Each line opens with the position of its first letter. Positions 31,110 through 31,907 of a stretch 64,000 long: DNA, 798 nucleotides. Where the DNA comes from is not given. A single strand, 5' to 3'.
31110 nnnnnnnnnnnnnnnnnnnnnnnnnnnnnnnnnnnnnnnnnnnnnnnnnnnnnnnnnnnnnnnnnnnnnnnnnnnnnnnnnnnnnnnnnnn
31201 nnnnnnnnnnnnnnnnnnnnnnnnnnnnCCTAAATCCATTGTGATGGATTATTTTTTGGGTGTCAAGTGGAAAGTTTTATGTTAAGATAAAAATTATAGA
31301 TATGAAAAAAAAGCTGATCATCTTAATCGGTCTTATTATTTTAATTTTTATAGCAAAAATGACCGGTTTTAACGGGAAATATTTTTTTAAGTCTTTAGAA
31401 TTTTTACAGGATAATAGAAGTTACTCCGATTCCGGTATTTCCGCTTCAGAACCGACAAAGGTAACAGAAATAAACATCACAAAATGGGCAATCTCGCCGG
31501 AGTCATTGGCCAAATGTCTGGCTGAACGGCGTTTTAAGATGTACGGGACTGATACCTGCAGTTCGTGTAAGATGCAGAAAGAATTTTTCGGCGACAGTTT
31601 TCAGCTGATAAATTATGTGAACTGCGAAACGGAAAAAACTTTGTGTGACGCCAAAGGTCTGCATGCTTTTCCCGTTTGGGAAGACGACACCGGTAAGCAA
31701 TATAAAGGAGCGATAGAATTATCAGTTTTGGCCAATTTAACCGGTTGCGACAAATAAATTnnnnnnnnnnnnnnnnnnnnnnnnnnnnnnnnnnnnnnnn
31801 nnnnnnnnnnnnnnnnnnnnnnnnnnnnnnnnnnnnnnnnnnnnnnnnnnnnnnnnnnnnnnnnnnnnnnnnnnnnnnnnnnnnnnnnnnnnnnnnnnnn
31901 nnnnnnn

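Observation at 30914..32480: Thioredoxin-like CxxC protein plus CcdA electron transporter next to the Cys-rich cassette, with a PT-rich anchored peptide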

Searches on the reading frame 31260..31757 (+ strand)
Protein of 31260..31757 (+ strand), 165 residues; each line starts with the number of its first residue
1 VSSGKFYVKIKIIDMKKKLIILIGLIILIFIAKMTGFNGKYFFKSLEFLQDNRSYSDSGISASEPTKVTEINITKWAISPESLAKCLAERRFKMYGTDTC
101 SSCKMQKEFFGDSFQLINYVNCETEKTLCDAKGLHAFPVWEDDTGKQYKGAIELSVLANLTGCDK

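Call 3: search_protein_families(library=pfam, proteins=[window:31260-31757:+], max_evalue=0.01)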
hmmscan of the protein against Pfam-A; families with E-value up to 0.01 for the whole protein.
window:31260-31757:+ (165 aa): 0 families

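Call 4: search_protein_families(library=ncbifam, proteins=[window:31260-31757:+], max_evalue=0.01)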
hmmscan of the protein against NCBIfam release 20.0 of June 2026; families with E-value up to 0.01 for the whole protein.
window:31260-31757:+ (165 aa): 0 families

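Call 5: search_solved_structures(query=window:31260-31757:+, max_evalue=10, show_alignments=3)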
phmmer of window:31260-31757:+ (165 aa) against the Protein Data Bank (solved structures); distinct sequences matched with E-value up to 10: 6.
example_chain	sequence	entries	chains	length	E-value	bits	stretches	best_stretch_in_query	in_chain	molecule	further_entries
3kp8_A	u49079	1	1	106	2.3e-06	31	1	84-162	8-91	VKORC1/thioredoxin domain protein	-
3kp9_A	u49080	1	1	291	9.1e-06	29.1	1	83-162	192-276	VKORC1/thioredoxin domain protein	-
4nv2_A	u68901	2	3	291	9.1e-06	29.1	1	83-162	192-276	VKORC1/thioredoxin domain protein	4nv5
4nv6_A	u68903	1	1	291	0.00017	25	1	83-162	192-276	VKORC1/thioredoxin domain protein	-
2zaa_A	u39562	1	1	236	0.86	12.9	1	29-69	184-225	Alginate lyase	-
2zab_A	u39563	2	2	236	0.86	12.9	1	29-69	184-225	Alginate lyase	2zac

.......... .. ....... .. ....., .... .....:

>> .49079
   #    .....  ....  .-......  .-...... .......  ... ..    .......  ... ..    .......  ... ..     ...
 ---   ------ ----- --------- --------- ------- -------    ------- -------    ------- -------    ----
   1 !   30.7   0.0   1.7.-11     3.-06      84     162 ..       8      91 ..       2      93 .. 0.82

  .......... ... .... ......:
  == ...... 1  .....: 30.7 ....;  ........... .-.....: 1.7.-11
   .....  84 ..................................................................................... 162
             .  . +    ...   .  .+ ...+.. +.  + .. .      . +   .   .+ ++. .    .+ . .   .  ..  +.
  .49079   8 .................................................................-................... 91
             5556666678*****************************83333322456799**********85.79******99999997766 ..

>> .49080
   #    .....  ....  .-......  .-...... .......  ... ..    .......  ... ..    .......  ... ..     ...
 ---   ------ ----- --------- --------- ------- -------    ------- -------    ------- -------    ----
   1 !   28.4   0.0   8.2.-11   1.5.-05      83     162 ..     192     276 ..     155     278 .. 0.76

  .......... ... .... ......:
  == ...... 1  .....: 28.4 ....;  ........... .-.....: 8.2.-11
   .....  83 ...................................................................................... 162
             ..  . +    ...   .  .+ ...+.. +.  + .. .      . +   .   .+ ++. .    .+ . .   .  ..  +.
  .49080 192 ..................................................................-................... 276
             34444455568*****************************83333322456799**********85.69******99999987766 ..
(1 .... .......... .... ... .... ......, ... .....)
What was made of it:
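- On Thioredoxin fold, VKOR-associated Trx-like subfamily: phmmer E=2.3e-6 (call 5).
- Checked: It matches the thioredoxin-like domain of Synechococcus VKOR, 3kp8/3kp9, at E=2.3e-6 (call 5).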

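Call 10: find_homologous_proteins(query=window:31302-31757:+)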
Query window:31302-31757:+ (151 aa): 4 proteins with E <= 0.001 among 268 candidates.
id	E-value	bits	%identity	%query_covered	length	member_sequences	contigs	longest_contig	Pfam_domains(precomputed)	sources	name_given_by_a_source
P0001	1.7e-96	338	100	100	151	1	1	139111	-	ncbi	-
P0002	2.9e-86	305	91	100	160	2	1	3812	-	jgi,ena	-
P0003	1.0e-76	274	80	89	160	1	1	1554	-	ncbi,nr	ncbi:hypothetical protein MUP32_01075 [Candidatus Microgenomates bacterium]|nr:hypothetical protein 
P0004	3.1e-10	58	39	56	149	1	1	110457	-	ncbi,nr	ncbi:hypothetical protein HYV49_01980 [Candidatus Pacearchaeota archaeon]|nr:hypothetical protein [C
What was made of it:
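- Checked: The public 151-aa product P0001 starts at the ATG (call 10).
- Tried and rejected: The first search with the Trx-like protein found only 4 proteins (call 10).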

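Call 11: find_encoding_contigs(protein=P0002, flank=10000)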
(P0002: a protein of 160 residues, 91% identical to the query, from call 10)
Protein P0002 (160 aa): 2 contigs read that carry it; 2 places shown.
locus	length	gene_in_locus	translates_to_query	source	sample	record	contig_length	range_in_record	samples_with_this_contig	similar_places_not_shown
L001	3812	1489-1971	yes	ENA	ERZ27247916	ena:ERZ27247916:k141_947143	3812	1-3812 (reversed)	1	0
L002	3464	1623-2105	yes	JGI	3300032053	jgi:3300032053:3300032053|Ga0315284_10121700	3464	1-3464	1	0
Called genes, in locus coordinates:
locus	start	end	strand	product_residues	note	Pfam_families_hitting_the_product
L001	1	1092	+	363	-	?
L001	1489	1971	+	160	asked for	-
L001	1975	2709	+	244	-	PF02683:DsbD_TM, PF13386:DsbD_2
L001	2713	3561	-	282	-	PF13480:Acetyltransf_6, PF02388:FemAB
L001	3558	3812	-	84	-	?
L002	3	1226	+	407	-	?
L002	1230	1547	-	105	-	-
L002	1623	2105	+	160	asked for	-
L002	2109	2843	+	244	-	PF02683:DsbD_TM, PF13386:DsbD_2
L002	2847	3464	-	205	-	?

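Call 12: find_encoding_contigs(protein=P0004, flank=8000)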
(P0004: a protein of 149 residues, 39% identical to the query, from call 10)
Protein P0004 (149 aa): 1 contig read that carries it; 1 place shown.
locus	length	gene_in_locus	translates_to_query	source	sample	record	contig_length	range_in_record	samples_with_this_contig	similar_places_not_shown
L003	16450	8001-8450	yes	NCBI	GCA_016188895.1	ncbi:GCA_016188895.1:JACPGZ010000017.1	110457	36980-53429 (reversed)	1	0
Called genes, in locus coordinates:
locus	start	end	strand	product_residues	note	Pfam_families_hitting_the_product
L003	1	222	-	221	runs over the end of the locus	PF00140:Sigma70_r1_2, PF04542:Sigma70_r2, PF04545:Sigma70_r4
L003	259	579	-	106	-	PF01638:HxlR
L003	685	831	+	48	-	-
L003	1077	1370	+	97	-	PF05052:MerE (weak)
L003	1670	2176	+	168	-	PF24034:DUF7343, PF01047:MarR (weak)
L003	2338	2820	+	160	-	-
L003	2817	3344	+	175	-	-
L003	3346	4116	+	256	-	-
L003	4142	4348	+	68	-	-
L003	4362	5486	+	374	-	PF00085:Thioredoxin (faint), PF13192:Thioredoxin_3 (faint)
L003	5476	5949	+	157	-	PF16111:DUF4829, PF12680:SnoaL_2 (weak)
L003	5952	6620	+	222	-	-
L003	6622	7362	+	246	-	-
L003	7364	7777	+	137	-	-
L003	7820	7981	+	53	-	-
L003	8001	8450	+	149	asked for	-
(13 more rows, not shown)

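Call 17: search_protein_families(library=ncbifam, proteins=[window:31302-31757:+], max_evalue=10)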
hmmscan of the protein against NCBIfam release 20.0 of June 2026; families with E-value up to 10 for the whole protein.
window:31302-31757:+ (151 aa): 4 families
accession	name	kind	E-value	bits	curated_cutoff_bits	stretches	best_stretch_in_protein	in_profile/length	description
TIGR01655.1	yxeA_fam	subfamily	0.074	13.7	29.65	1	1-56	1-56/114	YxeA family protein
TIGR02196.1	GlrX_YruB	hypoth_equivalog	0.11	13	88.55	1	79-111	3-33/74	glutaredoxin-like protein, YruB-family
TIGR02104.1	pulA_typeI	equivalog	0.11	10.5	504.5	1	82-129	410-456/605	type I pullulanase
TIGR02194.1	GlrX_NrdH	subfamily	0.14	12.4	85.75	1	80-131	3-57/72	glutaredoxin-like protein NrdH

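Call 22: search_protein_representatives(protein=window:31302-31757:+)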
Query: 151 residues. Proteins with E-value up to 0.001 (for the whole library): 1970; up to 1e-10: 377; up to 1e-30: 2. The best 150 are listed.
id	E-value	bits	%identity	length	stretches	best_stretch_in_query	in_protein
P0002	9.2e-87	304.9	96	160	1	1-151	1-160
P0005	2.3e-31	125.2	36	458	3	68-150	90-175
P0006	1.2e-29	119.6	41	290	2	65-149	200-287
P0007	1.3e-28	116.3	42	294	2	64-143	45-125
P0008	1.1e-27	113.2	36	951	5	70-141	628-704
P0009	1.1e-26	110.1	35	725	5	68-144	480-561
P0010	3.4e-26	108.5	39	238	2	70-136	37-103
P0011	5.4e-25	104.6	46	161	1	56-149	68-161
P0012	7.1e-25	104.2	51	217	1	65-150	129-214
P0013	7.7e-25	104.1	34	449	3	67-150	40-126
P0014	1.7e-24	102.9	53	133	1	63-150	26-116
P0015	6.6e-24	101.0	36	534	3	65-151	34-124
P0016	4.5e-23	98.3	49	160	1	63-149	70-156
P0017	7.6e-23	97.6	49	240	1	67-149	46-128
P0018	9.3e-23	97.3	33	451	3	62-150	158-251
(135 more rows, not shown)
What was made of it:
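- Tried and rejected: The index-free search was needed to see the family (call 22).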

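Call 48: find_encoding_contigs(protein=P0001, flank=10000, max_places=3)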
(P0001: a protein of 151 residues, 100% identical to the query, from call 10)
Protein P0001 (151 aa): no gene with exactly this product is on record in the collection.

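Call 76: predict_structure(alignment_id=A4)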
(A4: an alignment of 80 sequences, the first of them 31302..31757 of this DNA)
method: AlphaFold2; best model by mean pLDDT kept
length: 151 residues; sequences in the alignment: 80
mean_pLDDT: 83.4   pTM: 0.60
mean pLDDT of the five models: 83.4, 83.2, 83.2, 83.0, 82.1
residues with pLDDT >= 90: 95; 70-90: 14; 50-70: 32; < 50: 10
segments of 3 or more residues with pLDDT < 50: 37-44
pLDDT, mean of each block of 10 residues (from residue 1): 88 88 59 51 51 52 86 98 98 98 98 98 97 97 95 76
secondary structure, 60 per line:
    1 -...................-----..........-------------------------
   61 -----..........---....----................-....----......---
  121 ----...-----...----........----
elements in order: H2-20 H26-35 H66-75 E79-82 H87-102 E104-107 H112-117 E125-127 E133-135 H140-147

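Call 79: fold_search(model_id=the predicted structure, library=pdb)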
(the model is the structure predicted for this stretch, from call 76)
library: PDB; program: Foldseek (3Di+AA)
matches with E <= 10: 759; with E <= 0.001: 6
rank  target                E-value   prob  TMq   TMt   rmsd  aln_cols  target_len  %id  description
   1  3kp8                  2.6e-07  1.00  0.53  0.83   1.5        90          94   31  The thioredoxin-like domain of a VKOR homolog from Synechococcus sp. (released 2010-03-02)
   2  4nv5_A                1.6e-06  1.00  0.53  0.32   1.6        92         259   30  C50A mutant of Synechococcus VKOR, C2 crystal form (dehydrated) (released 2014-02-12)
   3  4nv5_B                2.3e-06  1.00  0.52  0.31   2.4        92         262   30  C50A mutant of Synechococcus VKOR, C2 crystal form (dehydrated) (released 2014-02-12)
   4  3kp9                  3.5e-06  1.00  0.52  0.31   2.5        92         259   30  Structure of a bacterial homolog of vitamin K epoxide reductase (released 2010-02-09)
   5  4nv6                  5.9e-06  1.00  0.52  0.30   2.4        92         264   29  C212A mutant of Synechococcus VKOR (released 2014-02-12)
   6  4nv2                  3.0e-05  1.00  0.52  0.30   1.5        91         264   31  C50A mutant of Synechococcus VKOR, C2221 crystal form (released 2014-02-12)
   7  4xhm_B                2.9e-03  1.00  0.39  0.52   3.8        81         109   20  Archaeoglobus fulgidus thioredoxin 3 M60H (released 2015-04-29)
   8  2e0q                  3.1e-03  1.00  0.36  0.49   4.3        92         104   15  Crystal structure of K53E thioredoxin from Sulfolobus tokodaii strain7 (released 2007-10-02)
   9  3gnj_D                3.3e-03  1.00  0.39  0.51   5.7        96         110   17  The crystal structure of a thioredoxin-related protein from Desulfitobacterium hafniense DCB (released 2009-05-12)
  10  3qou                  3.5e-03  1.00  0.38  0.21   3.5        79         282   14  Crystal Structure of E. coli YbbN (released 2011-02-23)
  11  6bkv_A                3.8e-03  1.00  0.42  0.57   3.1        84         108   15  Crystal structure of Thioredoxin from Helicobacter pylori (strain G27) (released 2017-12-06)
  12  6bkv_B                3.8e-03  1.00  0.42  0.56   3.1        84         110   15  Crystal structure of Thioredoxin from Helicobacter pylori (strain G27) (released 2017-12-06)
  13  2ywm_D                4.0e-03  1.00  0.40  0.28   4.6        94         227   14  Crystal structure of glutaredoxin-like protein from Aquifex aeolicus (released 2007-10-23)
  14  2ayt_B                4.3e-03  1.00  0.38  0.26   3.8        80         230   12  The crystal structure of a protein disulfide oxidoreductase from aquifex aeolicus (released 2006-07-18)
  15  2oe0_A                4.3e-03  1.00  0.38  0.51   6.2        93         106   14  Crystal Structure of Mitochondrial Thioredoxin 3 from Saccharomyces cerevisiae (released 2008-01-08)
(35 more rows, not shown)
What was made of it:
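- On Thioredoxin fold, VKOR-associated Trx-like subfamily: Foldseek E=2.6e-7, TM 0.83, rmsd 1.5 A over 90 columns (call 79).
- Closest known: Thioredoxin-like domain of bacterial VKOR homologues. Same: It is the best sequence and structural match, with 31% identity, TM 0.83 and rmsd 1.5 A. The CxxC, the cis-Pro and the extra Cys pair are conserved (calls 5, 79).
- Checked: The AlphaFold model has pLDDT >95 for residues 70-150 and superposes on 3kp8 with TM 0.83 and rmsd 1.5 A (calls 76, 79).
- It has the VKOR-type thioredoxin fold (calls 5, 76, 79). The closest solved structure is the Trx-like domain that VKOR reoxidises (calls 5, 79).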

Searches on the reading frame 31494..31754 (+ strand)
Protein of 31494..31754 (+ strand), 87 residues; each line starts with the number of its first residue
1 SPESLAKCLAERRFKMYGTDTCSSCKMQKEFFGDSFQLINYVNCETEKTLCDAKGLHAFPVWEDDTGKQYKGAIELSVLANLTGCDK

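Call 28: find_related_loci(query=A2, collection=genome_contigs, flank=10000)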
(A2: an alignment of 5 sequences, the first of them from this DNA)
Query A2 (87 aa) in genome_contigs; peptide patterns used: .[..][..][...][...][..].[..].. (x = any residue, [..] = any of these).
27 stretches matched a pattern; 22 encode a relative of the query (tblastn E <= 1e-3); 22 distinct loci.
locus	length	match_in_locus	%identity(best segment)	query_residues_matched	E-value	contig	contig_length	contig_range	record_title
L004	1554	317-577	91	1-87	8e-55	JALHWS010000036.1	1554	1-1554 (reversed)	MAG: Candidatus Microgenomates bacterium isolate PFL108 seq_1080453, whole genome shotgun sequence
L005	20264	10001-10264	50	1-85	2e-30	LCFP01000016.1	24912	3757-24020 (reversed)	MAG: Candidatus Gottesmanbacteria bacterium GW2011_GWA2_43_14 UV73_C0016, whole genome shotgun sequence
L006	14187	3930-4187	41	1-87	3e-20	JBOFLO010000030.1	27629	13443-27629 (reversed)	MAG: Candidatus Altimarinota bacterium isolate WFFMC_MAG_338 k139_76989_flag=1_multi=7.0000_len=27629, whole genome shot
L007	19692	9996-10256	43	2-84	3e-18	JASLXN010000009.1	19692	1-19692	MAG: Dehalococcoidia bacterium isolate ETNP2_MAG_23 NODE_9_length_19692_cov_3.528269, whole genome shotgun sequence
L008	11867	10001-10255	42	4-84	2e-17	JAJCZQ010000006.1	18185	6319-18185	MAG: Deltaproteobacteria bacterium isolate OFTM105 OFTM105_5, whole genome shotgun sequence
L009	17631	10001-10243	40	5-85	9e-17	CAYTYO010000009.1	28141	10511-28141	MAG TPA_asm: uncultured Gammaproteobacteria bacterium isolate SRP170004_co1_592 genome assembly, contig: NODE_2471_lengt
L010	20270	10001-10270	40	3-87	6e-16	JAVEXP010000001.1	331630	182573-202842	MAG: Patescibacteria group bacterium isolate BF4_175 NODE_29_length_331630_cov_8.884239_Biofilm4, whole genome shotgun s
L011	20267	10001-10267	35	3-86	9e-15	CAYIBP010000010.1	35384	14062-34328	MAG TPA_asm: uncultured Candidatus Saccharibacteria bacterium isolate ERP119705_co1_115 genome assembly, contig: NODE_10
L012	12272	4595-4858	38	3-85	2e-14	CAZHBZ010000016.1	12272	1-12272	MAG TPA_asm: uncultured Candidatus Saccharibacteria bacterium isolate SRP278252_co2_848 genome assembly, contig: NODE_10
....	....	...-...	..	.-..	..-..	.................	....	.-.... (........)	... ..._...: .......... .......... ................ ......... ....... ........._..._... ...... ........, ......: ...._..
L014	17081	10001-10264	34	3-85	2e-13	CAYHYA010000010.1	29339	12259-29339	MAG TPA_asm: uncultured Candidatus Saccharibacteria bacterium isolate ERP119705_co17_149 genome assembly, contig: NODE_1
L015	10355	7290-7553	37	3-85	3e-13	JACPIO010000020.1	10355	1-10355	MAG: Candidatus Wolfebacteria bacterium isolate NC_groundwater_443_Ag_B-0.1um_44_15 GD18-4_B1_scaffold_1206096, whole ge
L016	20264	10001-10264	31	3-85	5e-13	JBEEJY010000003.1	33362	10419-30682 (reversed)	MAG: Candidatus Parcubacteria bacterium isolate cobbmillcreek_2019_sw_WHONDRS-S19S_0090_B_bin.4 scaffold_1107509, whole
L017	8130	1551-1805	37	5-84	7e-13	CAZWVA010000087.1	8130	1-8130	MAG TPA_asm: uncultured Spirochaetia bacterium isolate binchicken_co30_30 genome assembly, contig: NODE_5220_length_8130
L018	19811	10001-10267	31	3-85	1e-11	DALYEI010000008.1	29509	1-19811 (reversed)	MAG TPA_asm: Candidatus Paceibacterota bacterium isolate CTOTU14249 NODE_272_length_29509_cov_6.763292, whole genome sho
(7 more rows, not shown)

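Call 32: find_related_loci(query=A2, collection=metagenome_contigs, flank=10000)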
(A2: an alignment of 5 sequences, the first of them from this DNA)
Query A2 (87 aa) in metagenome_contigs; peptide patterns used: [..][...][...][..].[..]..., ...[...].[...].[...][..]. (x = any residue, [..] = any of these).
126 stretches matched a pattern; 49 encode a relative of the query (tblastn E <= 1e-3); 49 distinct loci.
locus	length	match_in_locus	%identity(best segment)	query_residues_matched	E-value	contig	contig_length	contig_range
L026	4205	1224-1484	93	1-87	3e-54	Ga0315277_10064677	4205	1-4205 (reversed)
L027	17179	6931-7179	53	3-85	6e-33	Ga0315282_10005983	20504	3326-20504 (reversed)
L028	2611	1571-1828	57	5-87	7e-33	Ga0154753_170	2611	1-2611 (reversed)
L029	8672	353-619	52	2-87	2e-32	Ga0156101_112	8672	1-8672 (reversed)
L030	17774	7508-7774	51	2-87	9e-32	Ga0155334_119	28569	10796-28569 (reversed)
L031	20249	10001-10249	52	3-85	1e-31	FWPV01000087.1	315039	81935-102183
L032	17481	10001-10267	51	2-87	9e-32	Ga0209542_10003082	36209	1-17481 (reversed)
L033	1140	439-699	48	1-87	3e-32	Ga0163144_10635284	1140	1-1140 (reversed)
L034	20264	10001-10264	50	1-85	2e-30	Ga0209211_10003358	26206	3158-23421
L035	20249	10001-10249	52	3-85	8e-32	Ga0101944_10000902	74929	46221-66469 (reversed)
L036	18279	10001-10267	48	2-87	5e-29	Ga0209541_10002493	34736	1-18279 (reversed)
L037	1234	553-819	48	2-87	3e-29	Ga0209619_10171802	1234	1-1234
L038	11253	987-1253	48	2-87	5e-29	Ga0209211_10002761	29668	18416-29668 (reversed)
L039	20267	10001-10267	48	2-87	5e-29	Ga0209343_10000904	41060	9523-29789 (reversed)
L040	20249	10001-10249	47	3-85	4e-28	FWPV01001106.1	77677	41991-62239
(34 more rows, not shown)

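Call 66: find_homologous_proteins(query=A1, max_evalue=1e-8)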
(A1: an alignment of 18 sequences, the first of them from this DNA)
Query A1 (18 sequences) (87 aa, profile of the alignment): 80 proteins with E <= 1e-8 among 134 candidates.
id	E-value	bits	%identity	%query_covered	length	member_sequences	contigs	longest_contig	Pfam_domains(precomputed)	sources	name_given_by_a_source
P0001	4.8e-34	134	100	100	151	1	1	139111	-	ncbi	-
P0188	6.7e-29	118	42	95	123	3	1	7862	-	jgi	jgi:hypothetical protein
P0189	1.3e-28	117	43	93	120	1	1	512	-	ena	-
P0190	3.1e-28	116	40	95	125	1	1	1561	-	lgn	-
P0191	4.3e-28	115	42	95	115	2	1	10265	-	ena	-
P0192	4.3e-28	115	44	97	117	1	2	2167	-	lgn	-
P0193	6.1e-28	115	39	95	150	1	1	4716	PF00085.27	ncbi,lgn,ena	-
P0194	9.6e-28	114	48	95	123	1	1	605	PF00085.27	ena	-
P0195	1.7e-27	113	43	97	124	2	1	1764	-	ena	-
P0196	2.7e-27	113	39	97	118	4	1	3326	PF00085.27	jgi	-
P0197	4.4e-27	112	42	97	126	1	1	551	-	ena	-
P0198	6.7e-27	111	45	95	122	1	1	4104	PF00085.27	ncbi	-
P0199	7.2e-27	111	43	95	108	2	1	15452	PF00085.27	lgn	-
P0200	1.2e-26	111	46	93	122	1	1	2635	-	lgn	-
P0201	1.4e-26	110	37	97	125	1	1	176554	-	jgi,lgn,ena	-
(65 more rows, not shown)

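Call 97: search_protein_families(library=ncbifam, proteins=[L027:6835-7956:+, L005:9920-11155:+, L027:3221-4873:+], max_evalue=0.01)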
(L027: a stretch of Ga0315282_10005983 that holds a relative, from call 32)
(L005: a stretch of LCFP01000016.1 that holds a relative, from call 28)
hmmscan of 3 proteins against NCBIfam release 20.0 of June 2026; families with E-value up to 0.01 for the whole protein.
L027:6835-7956:+ (373 aa): 2 families
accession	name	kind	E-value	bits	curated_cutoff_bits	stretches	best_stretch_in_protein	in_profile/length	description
NF001419.0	PRK00293.1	subfamily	3.6e-15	55.6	330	1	127-319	163-351/574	protein-disulfide reductase DsbD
NF045694.1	seleno_TsoB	exception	2.2e-13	49.2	805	1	130-322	179-361/572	rhodanese/DsbD fusion-like selenoprotein TsoB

L005:9920-11155:+ (411 aa): 2 families
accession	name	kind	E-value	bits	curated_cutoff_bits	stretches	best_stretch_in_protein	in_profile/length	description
NF001419.0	PRK00293.1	subfamily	3e-10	39.3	330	1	157-373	171-380/574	protein-disulfide reductase DsbD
NF045694.1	seleno_TsoB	exception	1.1e-08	33.6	805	1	159-371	186-387/572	rhodanese/DsbD fusion-like selenoprotein TsoB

L027:3221-4873:+ (550 aa): 0 families
